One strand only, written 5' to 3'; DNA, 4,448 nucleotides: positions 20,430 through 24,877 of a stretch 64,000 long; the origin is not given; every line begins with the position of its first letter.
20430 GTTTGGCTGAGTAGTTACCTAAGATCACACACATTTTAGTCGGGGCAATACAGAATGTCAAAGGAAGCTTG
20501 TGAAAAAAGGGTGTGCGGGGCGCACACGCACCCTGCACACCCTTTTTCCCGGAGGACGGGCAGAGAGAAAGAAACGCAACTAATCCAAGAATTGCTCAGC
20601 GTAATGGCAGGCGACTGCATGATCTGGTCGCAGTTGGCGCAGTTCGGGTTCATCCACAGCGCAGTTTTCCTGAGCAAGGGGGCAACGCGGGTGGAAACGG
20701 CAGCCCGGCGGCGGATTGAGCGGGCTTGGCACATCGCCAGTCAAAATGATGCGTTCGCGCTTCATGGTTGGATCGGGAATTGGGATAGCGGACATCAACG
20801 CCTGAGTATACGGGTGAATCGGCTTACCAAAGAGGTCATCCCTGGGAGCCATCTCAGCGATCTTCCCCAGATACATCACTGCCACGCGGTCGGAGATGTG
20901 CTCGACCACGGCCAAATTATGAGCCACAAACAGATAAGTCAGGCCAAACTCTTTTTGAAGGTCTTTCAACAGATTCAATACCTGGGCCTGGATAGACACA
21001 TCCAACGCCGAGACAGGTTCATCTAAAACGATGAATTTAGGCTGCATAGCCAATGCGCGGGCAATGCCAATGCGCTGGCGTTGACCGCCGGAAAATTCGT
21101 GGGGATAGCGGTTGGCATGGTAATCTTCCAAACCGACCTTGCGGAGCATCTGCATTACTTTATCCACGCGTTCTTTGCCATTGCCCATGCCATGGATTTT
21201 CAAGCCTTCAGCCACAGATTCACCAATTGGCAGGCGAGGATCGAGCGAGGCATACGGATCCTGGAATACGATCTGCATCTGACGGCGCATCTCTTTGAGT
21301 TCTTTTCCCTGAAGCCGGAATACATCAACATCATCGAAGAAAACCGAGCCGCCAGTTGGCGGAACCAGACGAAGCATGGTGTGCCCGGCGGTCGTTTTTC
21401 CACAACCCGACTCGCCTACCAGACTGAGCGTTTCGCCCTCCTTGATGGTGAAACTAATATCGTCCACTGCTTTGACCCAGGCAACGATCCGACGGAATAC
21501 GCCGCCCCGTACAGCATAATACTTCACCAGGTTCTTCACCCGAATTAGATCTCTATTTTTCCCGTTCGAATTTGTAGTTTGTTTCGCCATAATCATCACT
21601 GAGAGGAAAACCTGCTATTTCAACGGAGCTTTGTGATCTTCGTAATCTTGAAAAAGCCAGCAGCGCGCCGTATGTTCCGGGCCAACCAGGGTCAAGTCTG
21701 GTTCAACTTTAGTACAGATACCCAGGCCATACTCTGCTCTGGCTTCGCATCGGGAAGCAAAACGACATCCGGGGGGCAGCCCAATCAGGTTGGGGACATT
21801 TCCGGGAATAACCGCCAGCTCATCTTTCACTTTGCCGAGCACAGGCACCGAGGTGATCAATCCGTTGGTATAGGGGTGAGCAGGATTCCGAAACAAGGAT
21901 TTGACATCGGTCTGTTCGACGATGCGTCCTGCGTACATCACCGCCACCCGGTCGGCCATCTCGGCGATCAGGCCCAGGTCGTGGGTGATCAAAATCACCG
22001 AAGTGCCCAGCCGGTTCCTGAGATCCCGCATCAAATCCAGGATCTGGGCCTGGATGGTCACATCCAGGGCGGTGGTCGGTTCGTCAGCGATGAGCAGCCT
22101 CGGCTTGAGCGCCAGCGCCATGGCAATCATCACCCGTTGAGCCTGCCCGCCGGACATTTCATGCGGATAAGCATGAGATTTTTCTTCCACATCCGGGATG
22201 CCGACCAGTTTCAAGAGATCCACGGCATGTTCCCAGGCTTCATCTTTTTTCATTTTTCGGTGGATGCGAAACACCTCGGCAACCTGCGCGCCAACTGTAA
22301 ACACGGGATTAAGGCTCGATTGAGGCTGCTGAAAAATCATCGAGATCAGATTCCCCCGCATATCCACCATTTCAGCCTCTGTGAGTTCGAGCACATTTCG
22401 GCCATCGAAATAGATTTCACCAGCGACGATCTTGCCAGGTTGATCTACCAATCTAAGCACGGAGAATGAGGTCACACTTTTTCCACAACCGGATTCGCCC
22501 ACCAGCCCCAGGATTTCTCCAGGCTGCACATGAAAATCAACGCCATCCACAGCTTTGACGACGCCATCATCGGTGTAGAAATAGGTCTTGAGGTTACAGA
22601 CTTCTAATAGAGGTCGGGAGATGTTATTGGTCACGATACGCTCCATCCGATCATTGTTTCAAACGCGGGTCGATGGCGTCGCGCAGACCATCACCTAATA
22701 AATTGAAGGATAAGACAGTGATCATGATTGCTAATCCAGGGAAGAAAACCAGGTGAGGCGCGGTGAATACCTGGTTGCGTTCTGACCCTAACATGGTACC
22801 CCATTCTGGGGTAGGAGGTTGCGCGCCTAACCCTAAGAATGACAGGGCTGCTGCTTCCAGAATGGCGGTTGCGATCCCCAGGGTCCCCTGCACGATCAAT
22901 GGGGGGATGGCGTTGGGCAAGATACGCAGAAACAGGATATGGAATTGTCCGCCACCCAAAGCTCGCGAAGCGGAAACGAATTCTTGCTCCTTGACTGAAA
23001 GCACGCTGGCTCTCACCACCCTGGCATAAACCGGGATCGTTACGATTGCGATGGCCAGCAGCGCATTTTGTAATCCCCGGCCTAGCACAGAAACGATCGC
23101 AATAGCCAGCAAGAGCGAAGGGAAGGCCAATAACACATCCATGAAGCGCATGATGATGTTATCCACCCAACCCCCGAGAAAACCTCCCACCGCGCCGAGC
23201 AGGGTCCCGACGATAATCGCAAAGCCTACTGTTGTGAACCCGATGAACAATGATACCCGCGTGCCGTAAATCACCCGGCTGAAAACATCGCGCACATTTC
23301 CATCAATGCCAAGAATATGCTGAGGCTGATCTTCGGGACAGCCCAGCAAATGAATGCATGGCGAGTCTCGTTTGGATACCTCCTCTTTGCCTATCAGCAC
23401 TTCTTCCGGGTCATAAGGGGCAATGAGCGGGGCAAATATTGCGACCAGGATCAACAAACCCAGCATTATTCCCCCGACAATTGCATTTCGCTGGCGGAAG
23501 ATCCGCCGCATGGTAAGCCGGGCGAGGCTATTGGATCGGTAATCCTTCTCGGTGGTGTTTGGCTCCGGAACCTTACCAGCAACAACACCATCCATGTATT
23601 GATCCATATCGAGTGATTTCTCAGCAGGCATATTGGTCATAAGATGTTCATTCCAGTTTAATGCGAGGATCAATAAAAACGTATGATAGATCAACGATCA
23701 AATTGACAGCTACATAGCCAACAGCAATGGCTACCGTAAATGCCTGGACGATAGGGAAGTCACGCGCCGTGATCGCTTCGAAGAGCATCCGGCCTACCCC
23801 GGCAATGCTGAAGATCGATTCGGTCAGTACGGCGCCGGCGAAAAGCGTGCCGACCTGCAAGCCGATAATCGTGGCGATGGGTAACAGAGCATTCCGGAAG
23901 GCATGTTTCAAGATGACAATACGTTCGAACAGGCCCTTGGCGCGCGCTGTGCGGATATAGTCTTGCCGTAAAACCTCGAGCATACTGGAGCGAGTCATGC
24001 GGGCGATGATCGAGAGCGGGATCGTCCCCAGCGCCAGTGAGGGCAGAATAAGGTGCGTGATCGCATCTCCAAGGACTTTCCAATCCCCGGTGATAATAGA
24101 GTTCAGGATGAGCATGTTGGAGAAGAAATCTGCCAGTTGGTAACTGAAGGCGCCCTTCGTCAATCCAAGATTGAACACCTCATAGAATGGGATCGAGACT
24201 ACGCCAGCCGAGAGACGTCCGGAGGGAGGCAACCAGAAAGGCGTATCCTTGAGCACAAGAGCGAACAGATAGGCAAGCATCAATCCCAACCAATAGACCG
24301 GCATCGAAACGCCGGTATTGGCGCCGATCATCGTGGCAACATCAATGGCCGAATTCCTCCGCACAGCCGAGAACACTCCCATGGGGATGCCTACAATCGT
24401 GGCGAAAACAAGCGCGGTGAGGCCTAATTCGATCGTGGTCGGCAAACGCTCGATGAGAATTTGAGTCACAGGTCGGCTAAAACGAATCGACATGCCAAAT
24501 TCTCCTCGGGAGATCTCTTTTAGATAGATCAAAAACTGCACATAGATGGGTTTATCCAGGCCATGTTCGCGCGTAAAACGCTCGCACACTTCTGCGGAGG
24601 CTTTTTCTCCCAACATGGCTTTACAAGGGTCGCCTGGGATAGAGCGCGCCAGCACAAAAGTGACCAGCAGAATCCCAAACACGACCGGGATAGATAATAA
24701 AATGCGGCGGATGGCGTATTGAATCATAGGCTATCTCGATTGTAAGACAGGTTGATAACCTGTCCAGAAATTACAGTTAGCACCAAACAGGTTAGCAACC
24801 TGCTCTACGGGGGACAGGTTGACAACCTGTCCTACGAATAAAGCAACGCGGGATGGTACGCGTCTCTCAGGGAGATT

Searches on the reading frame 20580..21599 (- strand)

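Call 17: search_protein_families(library=pfam, proteins=[window:20580-21599:-], max_evalue=0.001)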
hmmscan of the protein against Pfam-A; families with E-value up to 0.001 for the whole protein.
window:20580-21599:- (339 aa): 5 families
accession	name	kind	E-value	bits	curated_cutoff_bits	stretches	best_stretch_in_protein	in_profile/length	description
PF00005.33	ABC_tran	-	5.9e-33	114.8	25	1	46-196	2-136/137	ABC transporter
PF08352.17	oligo_HPY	-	3e-20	72.8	27.1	1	249-313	2-65/65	Oligopeptide/dipeptide transporter, C-terminal region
PF13304.12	AAA_21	-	0.00028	21.5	27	0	163-216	232-288/304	AAA domain, putative AbiEii toxin, Type IV TA system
PF02463.25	SMC_N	-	0.00081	19.3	40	0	144-241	119-211/220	RecF/RecN/SMC N terminal domain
PF13401.12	AAA_22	-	0.00099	19.9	27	0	58-226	8-122/130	AAA domain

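Call 65: search_protein_families(library=ncbifam, proteins=[window:20580-21599:-], max_evalue=1e-10)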
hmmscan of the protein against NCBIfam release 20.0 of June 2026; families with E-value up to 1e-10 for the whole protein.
window:20580-21599:- (339 aa): 166 families (the best 25 are shown)
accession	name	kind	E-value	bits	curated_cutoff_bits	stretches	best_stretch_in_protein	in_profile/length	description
NF008453.0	PRK11308.1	subfamily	1.2e-127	425.8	408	1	10-337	4-329/334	dipeptide ABC transporter ATP-binding protein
NF011659.0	PRK15079.1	equivalog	4.5e-117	390.5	540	1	14-335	7-332/334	murein tripeptide/oligopeptide ABC transporter ATP binding protein OppF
NF043071.1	DppF_dipep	equivalog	4.5e-111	371.4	660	1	10-336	5-329/331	dipeptide ABC transporter ATP-binding subunit DppF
NF007613.0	PRK10261.1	equivalog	5.2e-110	368.7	1077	1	15-294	310-590/623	glutathione ABC transporter ATP-binding protein GsiA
NF043078.1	MMSYN1_0168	equivalog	5.7e-94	316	800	1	148-285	473-610/649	oligopeptide ABC transporter ATP-binding protein OppF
NF011713.0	PRK15134.1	equivalog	1.3e-93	314.4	834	2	13-225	270-482/529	microcin C ABC transporter ATP-binding protein YejF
TIGR02769.1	nickel_nikE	equivalog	4.6e-73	245.9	332.55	1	18-279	2-260/265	nickel import ATP-binding protein NikE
NF007010.1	PRK09473.1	subfamily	1.3e-72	244.3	575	1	40-334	16-314/318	oligopeptide ABC transporter ATP-binding protein OppD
NF008246.0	PRK11022.1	equivalog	1e-70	238.4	541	1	40-334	18-317/326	dipeptide ABC transporter ATP-binding protein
NF007739.0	PRK10419.1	subfamily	5.6e-66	222.8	354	1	18-279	3-261/268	nickel ABC transporter ATP-binding protein NikE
NF043079.1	MMSYN1_0167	equivalog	2.6e-63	214.6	740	1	99-327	298-528/561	oligopeptide ABC transporter ATP-binding protein OppD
NF011692.0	PRK15112.1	equivalog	1.1e-59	202.2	452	1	18-270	5-252/269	putrescine export ABC transporter ATP-binding protein SapF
NF011674.0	PRK15093.1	equivalog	7.8e-57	192.9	627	1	40-334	18-324/330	putrescine export ABC transporter ATP-binding protein SapD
TIGR02770.1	nickel_nikD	equivalog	3.3e-53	180.4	318.7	1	45-271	2-228/230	nickel import ATP-binding protein NikD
NF047576.1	opine_ATP_CntF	equivalog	3.9e-53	180.4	385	1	44-271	19-252/264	staphylopine uptake ABC transporter ATP-binding protein CntF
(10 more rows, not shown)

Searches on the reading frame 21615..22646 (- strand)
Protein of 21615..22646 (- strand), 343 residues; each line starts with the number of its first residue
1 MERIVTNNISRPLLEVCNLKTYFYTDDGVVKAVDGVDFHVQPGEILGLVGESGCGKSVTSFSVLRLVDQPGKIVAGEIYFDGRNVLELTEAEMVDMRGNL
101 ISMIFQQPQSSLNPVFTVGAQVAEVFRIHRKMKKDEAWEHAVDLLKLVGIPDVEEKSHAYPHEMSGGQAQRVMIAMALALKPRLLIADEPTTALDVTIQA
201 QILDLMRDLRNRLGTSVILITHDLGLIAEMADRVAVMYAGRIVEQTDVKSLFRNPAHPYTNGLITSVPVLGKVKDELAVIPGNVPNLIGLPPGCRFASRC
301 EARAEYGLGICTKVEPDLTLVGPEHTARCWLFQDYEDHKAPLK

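Call 17: search_protein_families(library=pfam, proteins=[window:21615-22646:-], max_evalue=0.001)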
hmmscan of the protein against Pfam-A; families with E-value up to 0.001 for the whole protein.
window:21615-22646:- (343 aa): 5 families
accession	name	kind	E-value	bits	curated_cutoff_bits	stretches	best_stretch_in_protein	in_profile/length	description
PF00005.33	ABC_tran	-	1.7e-27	97.1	25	1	34-192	2-137/137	ABC transporter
PF08352.17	oligo_HPY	-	3e-19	69.6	27.1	1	243-303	1-61/65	Oligopeptide/dipeptide transporter, C-terminal region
PF13304.12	AAA_21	-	1.9e-06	28.6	27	1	163-227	237-303/304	AAA domain, putative AbiEii toxin, Type IV TA system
PF02463.25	SMC_N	-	8.2e-05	22.6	40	1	48-238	29-213/220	RecF/RecN/SMC N terminal domain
PF09818.15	ABC_ATPase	-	0.00023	20.7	23.2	0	141-249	134-259/283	P-loop domain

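Call 65: search_protein_families(library=ncbifam, proteins=[window:21615-22646:-], max_evalue=1e-10)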
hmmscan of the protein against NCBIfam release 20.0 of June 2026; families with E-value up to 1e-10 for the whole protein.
window:21615-22646:- (343 aa): 163 families (the best 25 are shown)
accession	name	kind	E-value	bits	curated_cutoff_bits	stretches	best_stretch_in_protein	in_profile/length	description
NF007010.1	PRK09473.1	subfamily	1.4e-107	359.2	575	1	13-332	1-314/318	oligopeptide ABC transporter ATP-binding protein OppD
NF008246.0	PRK11022.1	equivalog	1.7e-100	336.3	541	1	13-331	3-316/326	dipeptide ABC transporter ATP-binding protein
NF043079.1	MMSYN1_0167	equivalog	7.3e-98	328.7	740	1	91-335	298-538/561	oligopeptide ABC transporter ATP-binding protein OppD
NF007613.0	PRK10261.1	equivalog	2.4e-86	290.5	1077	1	11-275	10-280/623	glutathione ABC transporter ATP-binding protein GsiA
NF011713.0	PRK15134.1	equivalog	2.1e-85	287.4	834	1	10-268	2-261/529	microcin C ABC transporter ATP-binding protein YejF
NF008453.0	PRK11308.1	subfamily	3.6e-81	273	408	1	16-336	21-330/334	dipeptide ABC transporter ATP-binding protein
TIGR02770.1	nickel_nikD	equivalog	2.1e-79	266.1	318.7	1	33-265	2-227/230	nickel import ATP-binding protein NikD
NF011659.0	PRK15079.1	equivalog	1.5e-76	257.3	540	1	15-329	22-328/334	murein tripeptide/oligopeptide ABC transporter ATP binding protein OppF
NF011674.0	PRK15093.1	equivalog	6.1e-72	242.5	627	1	12-302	2-300/330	putrescine export ABC transporter ATP-binding protein SapD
NF047578.1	opine_ATP_CntD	equivalog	1.3e-71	241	380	1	14-267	3-253/266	staphylopine uptake ABC transporter ATP-binding protein CntD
NF047576.1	opine_ATP_CntF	equivalog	2.9e-71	239.8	385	1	14-267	3-253/264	staphylopine uptake ABC transporter ATP-binding protein CntF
NF043071.1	DppF_dipep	equivalog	7.5e-71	239.2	660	1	13-323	13-319/331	dipeptide ABC transporter ATP-binding subunit DppF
NF043078.1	MMSYN1_0168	equivalog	7.1e-57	193.4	800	1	143-269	475-599/649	oligopeptide ABC transporter ATP-binding protein OppF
TIGR02769.1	nickel_nikE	equivalog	1.5e-53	182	332.55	1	28-265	22-251/265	nickel import ATP-binding protein NikE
NF007739.0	PRK10419.1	subfamily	2.7e-50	171.4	354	1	29-250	24-238/268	nickel ABC transporter ATP-binding protein NikE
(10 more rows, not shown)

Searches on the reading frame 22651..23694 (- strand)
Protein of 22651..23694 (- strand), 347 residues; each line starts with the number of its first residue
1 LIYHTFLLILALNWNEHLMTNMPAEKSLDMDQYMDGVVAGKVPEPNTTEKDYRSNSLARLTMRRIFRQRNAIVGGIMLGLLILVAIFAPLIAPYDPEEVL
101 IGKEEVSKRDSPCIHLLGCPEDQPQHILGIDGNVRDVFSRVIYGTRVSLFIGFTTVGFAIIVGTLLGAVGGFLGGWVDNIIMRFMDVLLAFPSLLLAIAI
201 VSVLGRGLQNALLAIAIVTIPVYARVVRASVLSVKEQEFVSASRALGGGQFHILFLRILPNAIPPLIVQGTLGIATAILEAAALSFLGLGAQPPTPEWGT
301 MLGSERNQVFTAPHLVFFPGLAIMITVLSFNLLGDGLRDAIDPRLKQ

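Call 17: search_protein_families(library=pfam, proteins=[window:22651-23694:-], max_evalue=0.001)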
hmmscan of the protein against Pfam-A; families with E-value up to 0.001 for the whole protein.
window:22651-23694:- (347 aa): 2 families
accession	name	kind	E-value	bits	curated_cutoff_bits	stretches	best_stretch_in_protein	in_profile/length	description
PF00528.27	BPD_transp_1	-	1.2e-34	120.1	26.4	1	163-346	1-183/184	Binding-protein-dependent transport system inner membrane component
PF12911.12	OppC_N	-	6.6e-13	48.8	23.9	1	56-98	1-43/53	N-terminal TM domain of oligopeptide transport permease C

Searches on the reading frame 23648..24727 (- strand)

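Call 17: search_protein_families(library=pfam, proteins=[window:23648-24727:-], max_evalue=0.001)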
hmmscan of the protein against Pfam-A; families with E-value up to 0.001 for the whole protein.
window:23648-24727:- (359 aa): 2 families
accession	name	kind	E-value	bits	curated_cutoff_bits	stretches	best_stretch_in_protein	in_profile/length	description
PF00528.27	BPD_transp_1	-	1.6e-34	119.7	26.4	1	113-357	1-183/184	Binding-protein-dependent transport system inner membrane component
PF19300.4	BPD_transp_1_N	-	1.7e-13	51.1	23.8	1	1-101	1-113/114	Binding-prot-dependent transport system membrane comp, N-term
